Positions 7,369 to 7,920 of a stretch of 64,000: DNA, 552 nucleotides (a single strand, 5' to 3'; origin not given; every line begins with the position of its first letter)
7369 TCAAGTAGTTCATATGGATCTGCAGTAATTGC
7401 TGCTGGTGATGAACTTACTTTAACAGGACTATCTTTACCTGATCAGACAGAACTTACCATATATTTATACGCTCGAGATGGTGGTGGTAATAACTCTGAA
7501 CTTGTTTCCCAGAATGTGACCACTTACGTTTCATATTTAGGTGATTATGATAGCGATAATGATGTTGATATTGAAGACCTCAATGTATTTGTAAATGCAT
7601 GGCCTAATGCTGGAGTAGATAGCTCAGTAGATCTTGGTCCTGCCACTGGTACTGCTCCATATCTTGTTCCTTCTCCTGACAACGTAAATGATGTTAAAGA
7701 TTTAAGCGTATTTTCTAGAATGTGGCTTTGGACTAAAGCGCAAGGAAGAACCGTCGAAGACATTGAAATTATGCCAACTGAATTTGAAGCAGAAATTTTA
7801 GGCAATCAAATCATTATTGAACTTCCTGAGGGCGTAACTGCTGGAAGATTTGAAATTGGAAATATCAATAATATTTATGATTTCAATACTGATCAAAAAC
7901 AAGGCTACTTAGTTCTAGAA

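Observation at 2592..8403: Adjacent cohesin lipoprotein and dockerin-bearing secreted enzyme: candidate non-cellulosomal surface scaffold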

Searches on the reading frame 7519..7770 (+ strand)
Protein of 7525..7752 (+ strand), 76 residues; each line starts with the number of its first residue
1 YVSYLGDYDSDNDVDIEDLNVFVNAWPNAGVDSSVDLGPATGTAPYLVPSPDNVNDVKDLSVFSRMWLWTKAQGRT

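Call 9: search_protein_families(library=pfam, proteins=[window:7525-7752:+], max_evalue=10)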
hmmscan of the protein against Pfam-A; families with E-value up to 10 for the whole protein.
seq(76 aa): 0 families

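Call 30: search_solved_structures(query=A3, max_evalue=10, show_alignments=4)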
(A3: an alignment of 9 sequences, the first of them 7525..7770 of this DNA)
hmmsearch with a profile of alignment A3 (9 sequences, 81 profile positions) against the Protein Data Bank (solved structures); distinct sequences matched with E-value up to 10: 5.
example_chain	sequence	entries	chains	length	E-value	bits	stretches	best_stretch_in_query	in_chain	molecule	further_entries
5fq3_A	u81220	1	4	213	0.61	13.4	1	5-48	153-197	BT_2262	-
5fq7_G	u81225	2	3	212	0.61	13.4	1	5-48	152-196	BT_2262 | BT_2262 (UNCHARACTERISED LIPOPROTEIN)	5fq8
6h5l_A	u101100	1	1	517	0.88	12.9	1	39-76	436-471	Similar to hydroxylamine oxidoreductase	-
1nhy_A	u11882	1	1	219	1.3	12.3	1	23-64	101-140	Elongation factor 1-gamma 1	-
9y6s_6t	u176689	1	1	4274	1.6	12.1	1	12-41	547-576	Dynein heavy chain, putative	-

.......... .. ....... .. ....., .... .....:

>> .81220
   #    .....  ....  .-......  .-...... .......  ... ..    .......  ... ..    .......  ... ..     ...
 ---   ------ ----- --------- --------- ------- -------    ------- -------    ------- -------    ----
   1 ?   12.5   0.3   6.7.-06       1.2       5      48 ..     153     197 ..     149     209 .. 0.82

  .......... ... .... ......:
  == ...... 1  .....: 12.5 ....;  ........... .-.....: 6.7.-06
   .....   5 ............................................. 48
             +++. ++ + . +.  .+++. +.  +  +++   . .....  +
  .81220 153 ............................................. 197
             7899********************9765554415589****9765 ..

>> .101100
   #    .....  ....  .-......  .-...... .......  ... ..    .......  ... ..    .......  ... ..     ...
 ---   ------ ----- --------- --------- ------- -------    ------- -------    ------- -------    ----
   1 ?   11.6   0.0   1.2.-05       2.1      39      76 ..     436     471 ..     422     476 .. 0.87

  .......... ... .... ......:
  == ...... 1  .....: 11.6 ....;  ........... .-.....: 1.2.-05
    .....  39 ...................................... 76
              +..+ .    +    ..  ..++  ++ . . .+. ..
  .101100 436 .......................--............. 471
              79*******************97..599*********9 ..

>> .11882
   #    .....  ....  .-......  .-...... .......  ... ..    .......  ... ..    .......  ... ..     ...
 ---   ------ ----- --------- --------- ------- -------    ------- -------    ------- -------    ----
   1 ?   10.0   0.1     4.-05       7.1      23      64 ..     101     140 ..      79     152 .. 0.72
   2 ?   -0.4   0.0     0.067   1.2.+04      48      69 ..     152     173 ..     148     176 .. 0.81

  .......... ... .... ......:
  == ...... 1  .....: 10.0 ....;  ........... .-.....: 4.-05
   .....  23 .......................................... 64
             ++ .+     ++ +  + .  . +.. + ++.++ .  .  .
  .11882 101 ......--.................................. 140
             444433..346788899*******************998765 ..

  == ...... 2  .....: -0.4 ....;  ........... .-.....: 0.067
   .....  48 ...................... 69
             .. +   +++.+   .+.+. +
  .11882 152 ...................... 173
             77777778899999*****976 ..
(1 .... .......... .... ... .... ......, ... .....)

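Call 42: search_protein_representatives(alignment_id=A4)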
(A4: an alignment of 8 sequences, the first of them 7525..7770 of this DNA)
Query: 8 sequences, 81 profile positions. Proteins with E-value up to 0.001 (for the whole library): 638; up to 1e-10: 227; up to 1e-30: 2. The best 150 are listed.
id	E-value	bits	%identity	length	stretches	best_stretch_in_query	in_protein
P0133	1.4e-35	137.1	-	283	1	1-80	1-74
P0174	3.5e-34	132.7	-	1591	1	2-78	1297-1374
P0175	3.9e-30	119.7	-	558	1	1-79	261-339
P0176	9.4e-29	115.3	-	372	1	2-79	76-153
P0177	4.7e-26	106.7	-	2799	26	23-49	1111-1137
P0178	3.1e-25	104.0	-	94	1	1-57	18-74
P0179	1.3e-23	98.9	-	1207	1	2-75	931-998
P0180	2.7e-22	94.6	-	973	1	2-73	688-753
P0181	2.5e-21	91.5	-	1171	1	2-75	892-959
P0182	1.1e-20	89.4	-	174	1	2-76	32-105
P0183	1.7e-20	88.9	-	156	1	1-77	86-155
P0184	3.6e-20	87.8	-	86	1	1-56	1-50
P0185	4.0e-19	84.4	-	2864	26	24-64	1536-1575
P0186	1.1e-18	83.0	-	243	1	3-76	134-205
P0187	2.3e-18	82.0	-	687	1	2-75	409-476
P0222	4.3e-15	71.5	-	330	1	4-78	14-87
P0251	5.9e-14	67.9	-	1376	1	4-73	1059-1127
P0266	2.1e-13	66.1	-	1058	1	5-74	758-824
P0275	4.1e-13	65.2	-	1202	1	4-76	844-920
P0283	6.0e-13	64.6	-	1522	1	6-72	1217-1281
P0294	1.2e-12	63.7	-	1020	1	6-75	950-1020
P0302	1.4e-12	63.5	-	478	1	8-72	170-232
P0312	3.1e-12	62.4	-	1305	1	4-77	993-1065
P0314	3.6e-12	62.2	-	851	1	5-75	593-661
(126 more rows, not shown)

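Call 49: search_protein_families(library=pfam, alignment_id=A6, max_evalue=0.01)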
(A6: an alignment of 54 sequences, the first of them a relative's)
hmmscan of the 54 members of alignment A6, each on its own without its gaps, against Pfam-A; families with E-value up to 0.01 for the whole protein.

A. member 1, P0175 (558 aa): 4 families
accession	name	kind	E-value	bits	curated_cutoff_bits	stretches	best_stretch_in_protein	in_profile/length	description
PF13860.13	FlgD_ig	-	2.2e-07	31.2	27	1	489-542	18-72/79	FlgD Ig-like domain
PF18962.6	Por_Secre_tail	-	8e-06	26.5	27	1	475-555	2-74/75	Secretion system C-terminal sorting domain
PF13585.12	CHU_C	-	0.00048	20.6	27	1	494-546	28-74/86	CHU_C Type IX secretion signal domain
PF00041.27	fn3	-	0.0021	18.7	25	0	82-155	13-75/84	Fibronectin type III domain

B. families by the number of members that match (of 54 scanned): 27 families (the first 25 are shown)
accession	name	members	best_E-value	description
PF18962.6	Por_Secre_tail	52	3.3e-12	Secretion system C-terminal sorting domain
PF13860.13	FlgD_ig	49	1.5e-11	FlgD Ig-like domain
PF13585.12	CHU_C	28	4.6e-07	CHU_C Type IX secretion signal domain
PF13205.12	Big_5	12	1.4e-07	Bacterial Ig-like domain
PF00041.27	fn3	6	4.8e-11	Fibronectin type III domain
PF00963.24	Cohesin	4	1.3e-14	Cohesin domain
PF17957.7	Big_7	4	9.5e-14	Bacterial Ig domain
PF13750.12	Big_3_3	4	1.8e-06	Bacterial Ig-like domain (group 3)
PF24489.1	Ig_J_second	3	0.00026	Tip attachment protein J second Ig-like domain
PF05345.18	He_PIG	2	5.9e-12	Putative Ig domain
PF13229.12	Beta_helix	2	5.1e-07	Right handed beta helix region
PF25788.1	Ig_Rha78A_N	2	1.7e-05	Rha78A-like, N-terminal immunoglobulin domain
PF17963.7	Big_9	2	6.6e-05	Bacterial Ig domain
PF00404.24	Dockerin_1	2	0.00087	Dockerin type I domain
PF17803.7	Cadherin_4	1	1.1e-10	Bacterial cadherin-like domain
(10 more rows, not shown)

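Call 58: search_solved_structures(query=A7, max_evalue=10, show_alignments=5)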
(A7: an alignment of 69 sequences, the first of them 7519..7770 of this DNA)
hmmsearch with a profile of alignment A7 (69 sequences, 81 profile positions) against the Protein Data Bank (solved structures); distinct sequences matched with E-value up to 10: 19.
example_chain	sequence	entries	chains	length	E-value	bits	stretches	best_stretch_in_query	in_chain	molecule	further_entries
5lxv_B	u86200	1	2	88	0.0029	20.2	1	5-36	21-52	Carbohydrate-binding protein WP_009985128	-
2vn5_B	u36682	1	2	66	0.0094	18.6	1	8-35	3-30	ENDOGLUCANASE A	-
8ajy_B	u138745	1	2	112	0.012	18.3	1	4-35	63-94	Dockerin from ScaH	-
2y3n_B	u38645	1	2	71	0.014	18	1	6-30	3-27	CELLULOSOMAL FAMILY-48 PROCESSIVE GLYCOSIDE HYDROLASE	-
2vn6_B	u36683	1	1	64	0.016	17.9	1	8-35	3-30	ENDOGLUCANASE A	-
2ccl_B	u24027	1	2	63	0.02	17.5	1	8-27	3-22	ENDO-1,4-BETA-XYLANASE Y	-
6kg9_A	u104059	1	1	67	0.045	16.4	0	6-30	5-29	And cellulose-binding endoglucanase family 9 CelL ortholog dockerin domain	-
4fl4_A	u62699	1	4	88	0.055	16.1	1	8-26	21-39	Glycoside hydrolase family 9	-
6kge_D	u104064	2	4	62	0.066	15.9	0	7-30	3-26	And cellulose-binding endoglucanase family 9 CelL ortholog dockerin domain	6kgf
1daq_A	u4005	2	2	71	0.069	15.8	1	5-26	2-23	ENDOGLUCANASE SS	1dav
6kgc_B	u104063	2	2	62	0.07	15.8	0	7-30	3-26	And cellulose-binding endoglucanase family 9 CelL ortholog dockerin domain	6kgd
2mte_A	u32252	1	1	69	0.092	15.4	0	6-26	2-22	Cellulose 1,4-beta-cellobiosidase (reducing end) CelS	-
2jnk_A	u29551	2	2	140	0.12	15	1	7-32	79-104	Hyalurononglucosaminidase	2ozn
2jnx_A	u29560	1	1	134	0.13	14.9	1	11-38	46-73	Calcium binding protein 2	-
1ohz_B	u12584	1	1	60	0.15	14.7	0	9-27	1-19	ENDO-1,4-BETA-XYLANASE Y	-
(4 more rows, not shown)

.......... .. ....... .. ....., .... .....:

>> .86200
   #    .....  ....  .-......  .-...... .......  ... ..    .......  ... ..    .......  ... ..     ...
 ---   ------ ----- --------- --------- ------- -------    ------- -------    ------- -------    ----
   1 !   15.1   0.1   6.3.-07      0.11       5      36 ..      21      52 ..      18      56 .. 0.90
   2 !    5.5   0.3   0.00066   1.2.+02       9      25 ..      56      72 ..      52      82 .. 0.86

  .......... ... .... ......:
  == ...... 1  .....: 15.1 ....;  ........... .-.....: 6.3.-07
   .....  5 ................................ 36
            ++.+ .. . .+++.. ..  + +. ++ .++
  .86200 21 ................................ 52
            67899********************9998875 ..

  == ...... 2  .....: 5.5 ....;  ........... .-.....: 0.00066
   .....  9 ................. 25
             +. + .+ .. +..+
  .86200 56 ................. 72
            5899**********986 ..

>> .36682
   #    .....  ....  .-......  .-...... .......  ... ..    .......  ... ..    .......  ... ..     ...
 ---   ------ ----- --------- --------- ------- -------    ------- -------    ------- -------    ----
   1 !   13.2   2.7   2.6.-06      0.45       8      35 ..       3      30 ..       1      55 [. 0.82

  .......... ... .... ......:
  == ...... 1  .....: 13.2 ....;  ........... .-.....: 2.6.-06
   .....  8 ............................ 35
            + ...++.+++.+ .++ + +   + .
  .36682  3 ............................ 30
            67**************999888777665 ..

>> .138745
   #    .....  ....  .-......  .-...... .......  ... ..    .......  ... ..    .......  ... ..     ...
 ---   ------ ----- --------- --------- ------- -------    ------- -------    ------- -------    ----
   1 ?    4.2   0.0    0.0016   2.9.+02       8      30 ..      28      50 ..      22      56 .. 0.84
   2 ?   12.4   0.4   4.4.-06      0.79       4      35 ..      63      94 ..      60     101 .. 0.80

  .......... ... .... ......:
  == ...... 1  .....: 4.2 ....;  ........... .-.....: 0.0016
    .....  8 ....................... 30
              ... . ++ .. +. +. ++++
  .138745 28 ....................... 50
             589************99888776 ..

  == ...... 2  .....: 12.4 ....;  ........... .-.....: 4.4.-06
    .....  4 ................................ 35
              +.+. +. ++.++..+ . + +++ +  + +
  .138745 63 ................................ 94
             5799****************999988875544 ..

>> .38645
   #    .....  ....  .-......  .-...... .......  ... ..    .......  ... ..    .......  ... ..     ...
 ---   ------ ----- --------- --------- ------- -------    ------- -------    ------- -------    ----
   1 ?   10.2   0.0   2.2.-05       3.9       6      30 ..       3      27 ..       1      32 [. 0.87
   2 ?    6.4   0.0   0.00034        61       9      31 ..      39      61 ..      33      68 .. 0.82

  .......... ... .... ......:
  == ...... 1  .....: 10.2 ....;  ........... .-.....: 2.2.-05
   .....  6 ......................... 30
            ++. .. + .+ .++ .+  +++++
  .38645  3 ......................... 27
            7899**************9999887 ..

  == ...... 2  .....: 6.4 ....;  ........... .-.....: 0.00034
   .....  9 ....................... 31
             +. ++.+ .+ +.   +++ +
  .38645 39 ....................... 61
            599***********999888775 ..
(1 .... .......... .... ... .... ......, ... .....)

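Call 62: search_protein_families(library=pfam, proteins=[P0222, P0302, P0275, P0266, P0312, P0251, P0283, P0314, P0294], max_evalue=0.1)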
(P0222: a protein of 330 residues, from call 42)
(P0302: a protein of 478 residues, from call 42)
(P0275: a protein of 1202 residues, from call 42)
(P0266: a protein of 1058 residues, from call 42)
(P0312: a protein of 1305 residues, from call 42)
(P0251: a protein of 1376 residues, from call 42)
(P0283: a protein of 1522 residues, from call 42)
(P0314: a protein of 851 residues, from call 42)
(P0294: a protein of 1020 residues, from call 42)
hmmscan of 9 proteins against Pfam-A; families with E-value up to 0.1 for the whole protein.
P0222 (330 aa): 4 families
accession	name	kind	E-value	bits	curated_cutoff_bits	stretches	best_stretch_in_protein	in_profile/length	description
PF13860.13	FlgD_ig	-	7.3e-09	35.9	27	1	251-317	6-75/79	FlgD Ig-like domain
PF18962.6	Por_Secre_tail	-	2.1e-06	28.4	27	1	247-323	2-70/75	Secretion system C-terminal sorting domain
PF00963.24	Cohesin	-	1.5e-05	25.7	24.1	1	105-207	8-110/139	Cohesin domain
PF10029.15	DUF2271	-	0.019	15.1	27.3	1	288-325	73-110/136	Predicted periplasmic protein (DUF2271)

P0302 (478 aa): 3 families
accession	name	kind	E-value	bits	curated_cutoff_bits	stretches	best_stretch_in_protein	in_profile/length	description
PF13860.13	FlgD_ig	-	3.7e-09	36.9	27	1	411-459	25-73/79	FlgD Ig-like domain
PF13585.12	CHU_C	-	0.074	13.6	27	0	411-464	29-75/86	CHU_C Type IX secretion signal domain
PF02012.26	BNR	-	0.093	13.2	27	0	98-107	2-11/12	BNR/Asp-box repeat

P0275 (1202 aa): 5 families
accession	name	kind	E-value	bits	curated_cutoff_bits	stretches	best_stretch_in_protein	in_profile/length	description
PF05345.18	He_PIG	-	1.8e-15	57.6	24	2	539-625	1-95/96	Putative Ig domain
PF17963.7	Big_9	-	1.5e-09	39.1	23.6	2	541-623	10-88/89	Bacterial Ig domain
PF00963.24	Cohesin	-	6.1e-05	23.7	24.1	1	950-1040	16-108/139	Cohesin domain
PF13860.13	FlgD_ig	-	0.0046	17.3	27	1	1131-1184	26-73/79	FlgD Ig-like domain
PF19076.6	CshA_repeat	-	0.013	16.6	27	1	570-624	49-102/103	Surface adhesin CshA repetitive domain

P0266 (1058 aa): 9 families
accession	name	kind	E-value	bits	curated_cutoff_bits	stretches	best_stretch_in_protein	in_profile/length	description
PF18962.6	Por_Secre_tail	-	1.6e-09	38.3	27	1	980-1056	2-75/75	Secretion system C-terminal sorting domain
PF13620.12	CarboxypepD_reg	-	2.9e-07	31.2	32.3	1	689-757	10-81/82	Carboxypeptidase regulatory-like domain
PF13715.12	CarbopepD_reg_2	-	7.3e-06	26.4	32.2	1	698-757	16-76/88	CarboxypepD_reg-like domain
PF13860.13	FlgD_ig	-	0.00012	22.4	27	1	989-1042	13-72/79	FlgD Ig-like domain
PF19077.6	Big_13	-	0.00032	21.6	27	0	420-457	65-101/102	Bacterial Ig-like domain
PF00963.24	Cohesin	-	0.00063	20.4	24.1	1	850-940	11-104/139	Cohesin domain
PF13205.12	Big_5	-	0.024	15.8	23.6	0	457-564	1-105/105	Bacterial Ig-like domain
PF08308.17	PEGA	-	0.043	14.2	20.8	0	722-755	32-65/71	PEGA domain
PF07495.19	Y_Y_Y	-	0.058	13.7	26.6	0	449-474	37-61/65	Y_Y_Y domain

P0312 (1305 aa): 11 families
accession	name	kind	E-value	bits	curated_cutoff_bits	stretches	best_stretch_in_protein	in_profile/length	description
PF25106.1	VWA_4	-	1.6e-32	112.8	27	2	345-506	2-169/169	von Willebrand factor A domain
PF00092.34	VWA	-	9.9e-21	75.2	23.8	2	344-509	1-165/174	von Willebrand factor type A domain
PF13519.12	VWA_2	-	1.9e-18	67.5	27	2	637-740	2-106/107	von Willebrand factor type A domain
PF00963.24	Cohesin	-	1e-13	52.1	24.1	2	1103-1183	30-109/139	Cohesin domain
PF00362.24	Integrin_beta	-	2.6e-10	40.9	24.8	1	684-752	85-157/248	Integrin beta chain VWA domain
PF13860.13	FlgD_ig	-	5.8e-07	29.8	27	1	1226-1293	6-76/79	FlgD Ig-like domain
PF18962.6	Por_Secre_tail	-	3.1e-06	27.8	27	1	1222-1300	2-72/75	Secretion system C-terminal sorting domain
PF00052.24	Laminin_B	-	0.0052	17.1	22.4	0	35-84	64-119/136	Laminin B (Domain IV)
PF11265.14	Med25_VWA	-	0.0096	16.1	21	0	391-439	70-118/213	Mediator complex subunit 25 von Willebrand factor type A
PF14698.11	ASL_C2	-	0.012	16.5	27.3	0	366-395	4-33/69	Argininosuccinate lyase C-terminal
PF20782.3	TssR_VWA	-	0.074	12.5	25.7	0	344-414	49-122/304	TssR protein VWA domain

P0251 (1376 aa): 10 families
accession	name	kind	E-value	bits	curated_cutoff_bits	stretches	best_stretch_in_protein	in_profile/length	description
PF25106.1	VWA_4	-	2.1e-35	122.2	27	2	14-173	2-167/169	von Willebrand factor A domain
PF00092.34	VWA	-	9.7e-24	85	23.8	2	13-180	1-168/174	von Willebrand factor type A domain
PF14870.12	PSII_BNR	-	6.9e-22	78.5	27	3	470-554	13-100/303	Photosynthesis system II assembly factor YCF48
PF13519.12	VWA_2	-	8.1e-18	65.4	27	2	701-805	1-106/107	von Willebrand factor type A domain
PF00963.24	Cohesin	-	2.8e-15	57.2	24.1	2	932-1024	12-105/139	Cohesin domain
PF13860.13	FlgD_ig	-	1.5e-10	41.3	27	1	1300-1365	11-77/79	FlgD Ig-like domain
PF00362.24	Integrin_beta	-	3e-10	40.7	24.8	1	61-162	84-188/248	Integrin beta chain VWA domain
PF18962.6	Por_Secre_tail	-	0.00021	22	27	1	1293-1370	2-71/75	Secretion system C-terminal sorting domain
PF20782.3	TssR_VWA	-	0.00037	20.1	25.7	0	12-96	48-142/304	TssR protein VWA domain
PF11265.14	Med25_VWA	-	0.00041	20.5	21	0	12-119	5-139/213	Mediator complex subunit 25 von Willebrand factor type A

P0283 (1522 aa): 32 families (the best 25 are shown)
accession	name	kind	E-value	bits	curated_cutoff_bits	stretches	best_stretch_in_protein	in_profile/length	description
PF22544.2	HYDIN_VesB_CFA65-like_Ig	-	3.5e-67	223.3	25.5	5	590-684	1-98/100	HYDIN/CFA65/VesB-like, Ig-like domain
PF15780.11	ASH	-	4.7e-57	190.7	27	5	494-573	11-92/98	Abnormal spindle-like microcephaly-assoc'd, ASPM-SPD-2-Hydin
PF07610.17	DUF1573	-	1.7e-41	140.6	26.1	5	592-680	1-90/98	Protein of unknown function (DUF1573)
PF22073.2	Cep192_D4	-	8e-40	136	35.5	5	489-587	3-111/112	Cep192 domain 4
PF24507.1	Ig_CFAP65_4th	-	2.1e-32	111.8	27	5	836-896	18-76/76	CFAP65, fourth Ig-like domain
PF22067.2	Cep192_D3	-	2.5e-32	111.3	27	5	913-995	13-97/99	Cep192 domain 3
PF12371.14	TMEM131_like_N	-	6.7e-27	94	28.8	3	491-569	2-82/84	Transmembrane protein 131-like N-terminal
PF22066.2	Cep192_D8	-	5.6e-18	65.5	33.5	1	594-688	8-99/101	Cep192 domain 8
PF00963.24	Cohesin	-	2.8e-17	63.6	24.1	2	40-168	1-139/139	Cohesin domain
PF15902.12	Sortilin-Vps10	-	6.8e-14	51.9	33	3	385-447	3-61/446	Sortilin, neurotensin receptor 3,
PF13860.13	FlgD_ig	-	1e-09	38.7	27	1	1441-1500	13-73/79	FlgD Ig-like domain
PF24770.2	Ig-CFAP74_2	-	5.8e-09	37.1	27.4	0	751-793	142-184/185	CFAP74 second Ig-like domain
PF02012.26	BNR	-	2.5e-08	33.1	27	0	1038-1048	1-11/12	BNR/Asp-box repeat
PF24798.1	Ig-CFAP74_4th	-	9.7e-08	32.5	28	0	493-572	2-82/95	CFAP74 forth Ig-like domain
PF22076.2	Cep192_D6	-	8.9e-07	29.5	35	0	490-562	4-75/101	Cep192 domain 6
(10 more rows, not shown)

P0314 (851 aa): 11 families
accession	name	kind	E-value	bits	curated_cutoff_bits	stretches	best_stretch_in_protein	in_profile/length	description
PF00963.24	Cohesin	-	1.3e-07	32.3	24.1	0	74-173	14-123/139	Cohesin domain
PF18962.6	Por_Secre_tail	-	0.00014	22.5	27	1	781-847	2-73/75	Secretion system C-terminal sorting domain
PF13833.12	EF-hand_8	-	0.00014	22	28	0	279-295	33-49/54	EF-hand domain pair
PF13715.12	CarbopepD_reg_2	-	0.0027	18.1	32.2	1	201-269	1-68/88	CarboxypepD_reg-like domain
PF00041.27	fn3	-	0.0088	16.7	25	1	16-53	44-82/84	Fibronectin type III domain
PF13620.12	CarboxypepD_reg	-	0.022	15.5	32.3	1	218-269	15-73/82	Carboxypeptidase regulatory-like domain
PF16656.11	Pur_ac_phosph_N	-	0.025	15.6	30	1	9-56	50-93/93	Purple acid Phosphatase, N-terminal domain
PF00404.24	Dockerin_1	-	0.028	15.1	22.9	0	280-326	2-53/57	Dockerin type I domain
PF25788.1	Ig_Rha78A_N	-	0.029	15.1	27.4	1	12-58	56-103/105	Rha78A-like, N-terminal immunoglobulin domain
PF14686.12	fn3_3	-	0.038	14.2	24.4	1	226-265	26-67/75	Polysaccharide lyase family 4, domain II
PF13585.12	CHU_C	-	0.067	13.8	27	1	796-838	28-72/86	CHU_C Type IX secretion signal domain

P0294 (1020 aa): 5 families
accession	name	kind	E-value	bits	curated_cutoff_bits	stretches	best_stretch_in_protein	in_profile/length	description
PF25106.1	VWA_4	-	3.6e-08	33.6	27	1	574-669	2-95/169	von Willebrand factor A domain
PF00092.34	VWA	-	1.6e-07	32.2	23.8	1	573-702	1-136/174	von Willebrand factor type A domain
PF13519.12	VWA_2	-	3.9e-05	24.6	27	1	574-673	1-102/107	von Willebrand factor type A domain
PF00362.24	Integrin_beta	-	0.041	14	24.8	0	573-618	7-52/248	Integrin beta chain VWA domain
PF20782.3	TssR_VWA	-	0.084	12.3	25.7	0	531-618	8-96/304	TssR protein VWA domain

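Call 66: find_homologous_proteins(query=A7, max_evalue=0.00001)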
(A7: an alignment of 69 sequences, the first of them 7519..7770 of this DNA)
Query A7 (69 sequences) (84 aa, profile of the alignment): 4 proteins with E <= 0.00001 among 729 candidates.
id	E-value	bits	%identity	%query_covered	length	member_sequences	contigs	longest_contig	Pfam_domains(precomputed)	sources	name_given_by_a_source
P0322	9.4e-14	68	87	62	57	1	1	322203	-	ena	-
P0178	1.3e-13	68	75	67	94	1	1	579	-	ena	-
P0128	3.1e-12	63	94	74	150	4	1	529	-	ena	-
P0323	5.0e-12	63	38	57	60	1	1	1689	-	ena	-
